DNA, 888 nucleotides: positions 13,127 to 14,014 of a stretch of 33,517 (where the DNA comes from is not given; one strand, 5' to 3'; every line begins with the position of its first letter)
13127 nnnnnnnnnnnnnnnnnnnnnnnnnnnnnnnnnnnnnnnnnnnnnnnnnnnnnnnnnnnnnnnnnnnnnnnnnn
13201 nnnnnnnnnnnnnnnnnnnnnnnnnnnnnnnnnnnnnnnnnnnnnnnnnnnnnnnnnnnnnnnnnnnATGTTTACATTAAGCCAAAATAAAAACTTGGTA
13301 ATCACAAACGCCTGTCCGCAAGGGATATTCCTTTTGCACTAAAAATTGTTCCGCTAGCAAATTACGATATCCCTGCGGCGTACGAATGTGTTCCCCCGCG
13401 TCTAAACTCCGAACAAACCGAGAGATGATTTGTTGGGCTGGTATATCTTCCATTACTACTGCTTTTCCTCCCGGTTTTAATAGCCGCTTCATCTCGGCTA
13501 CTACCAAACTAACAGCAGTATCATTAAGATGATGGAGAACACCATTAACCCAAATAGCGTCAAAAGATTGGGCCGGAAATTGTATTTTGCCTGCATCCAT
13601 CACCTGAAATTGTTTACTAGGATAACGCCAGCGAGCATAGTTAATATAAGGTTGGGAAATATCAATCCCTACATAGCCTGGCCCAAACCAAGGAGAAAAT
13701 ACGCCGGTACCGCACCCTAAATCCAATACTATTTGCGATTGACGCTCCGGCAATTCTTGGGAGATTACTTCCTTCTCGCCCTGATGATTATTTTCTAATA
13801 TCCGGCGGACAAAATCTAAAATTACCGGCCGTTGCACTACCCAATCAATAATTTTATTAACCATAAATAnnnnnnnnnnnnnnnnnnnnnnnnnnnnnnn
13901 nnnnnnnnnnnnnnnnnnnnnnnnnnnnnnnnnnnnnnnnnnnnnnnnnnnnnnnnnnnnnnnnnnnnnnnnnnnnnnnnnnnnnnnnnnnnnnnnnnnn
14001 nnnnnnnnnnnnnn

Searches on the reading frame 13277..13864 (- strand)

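Call 6: search_protein_families(library=pfam, proteins=[window:13277-13864:-], max_evalue=0.01)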
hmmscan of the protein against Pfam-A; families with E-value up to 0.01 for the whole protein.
window:13277-13864:- (195 aa): 12 families
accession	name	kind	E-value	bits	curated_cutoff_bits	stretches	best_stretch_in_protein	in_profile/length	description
PF08241.18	Methyltransf_11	-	3.8e-21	76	21.2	1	47-136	1-94/95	Methyltransferase domain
PF13649.12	Methyltransf_25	-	5.6e-20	72.3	27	1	46-133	1-97/97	Methyltransferase domain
PF08242.18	Methyltransf_12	-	3.3e-15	57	30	1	47-134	1-97/98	Methyltransferase domain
PF13489.12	Methyltransf_23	-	2.4e-14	53.8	27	1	38-142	17-121/164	Methyltransferase domain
PF13847.12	Methyltransf_31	-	8.3e-13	48.7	27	1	44-137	5-109/145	Methyltransferase domain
PF03141.22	Methyltransf_29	-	2.4e-06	26.9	23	1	33-136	108-216/506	Putative S-adenosyl-L-methionine-dependent methyltransferase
PF05175.20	MTS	-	2.6e-06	27.6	23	1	33-153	22-156/170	Methyltransferase small domain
PF01209.24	Ubie_methyltran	-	2.1e-05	24.4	20.1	1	27-139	32-153/233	ubiE/COQ5 methyltransferase family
PF00891.24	Methyltransf_2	-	0.001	18.9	22.3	1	92-143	118-170/210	O-methyltransferase domain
PF03291.22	mRNA_G-N7_MeTrfase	-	0.0038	16.8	26.6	0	41-90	60-113/315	mRNA (guanine-N(7))-methyltransferase domain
PF20922.3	Anamorsin_N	-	0.0077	16.4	27.1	0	94-145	45-95/163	Anamorsin, N-terminal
PF03848.20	TehB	-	0.0079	16.1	20.4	0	46-141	34-136/193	Tellurite resistance protein TehB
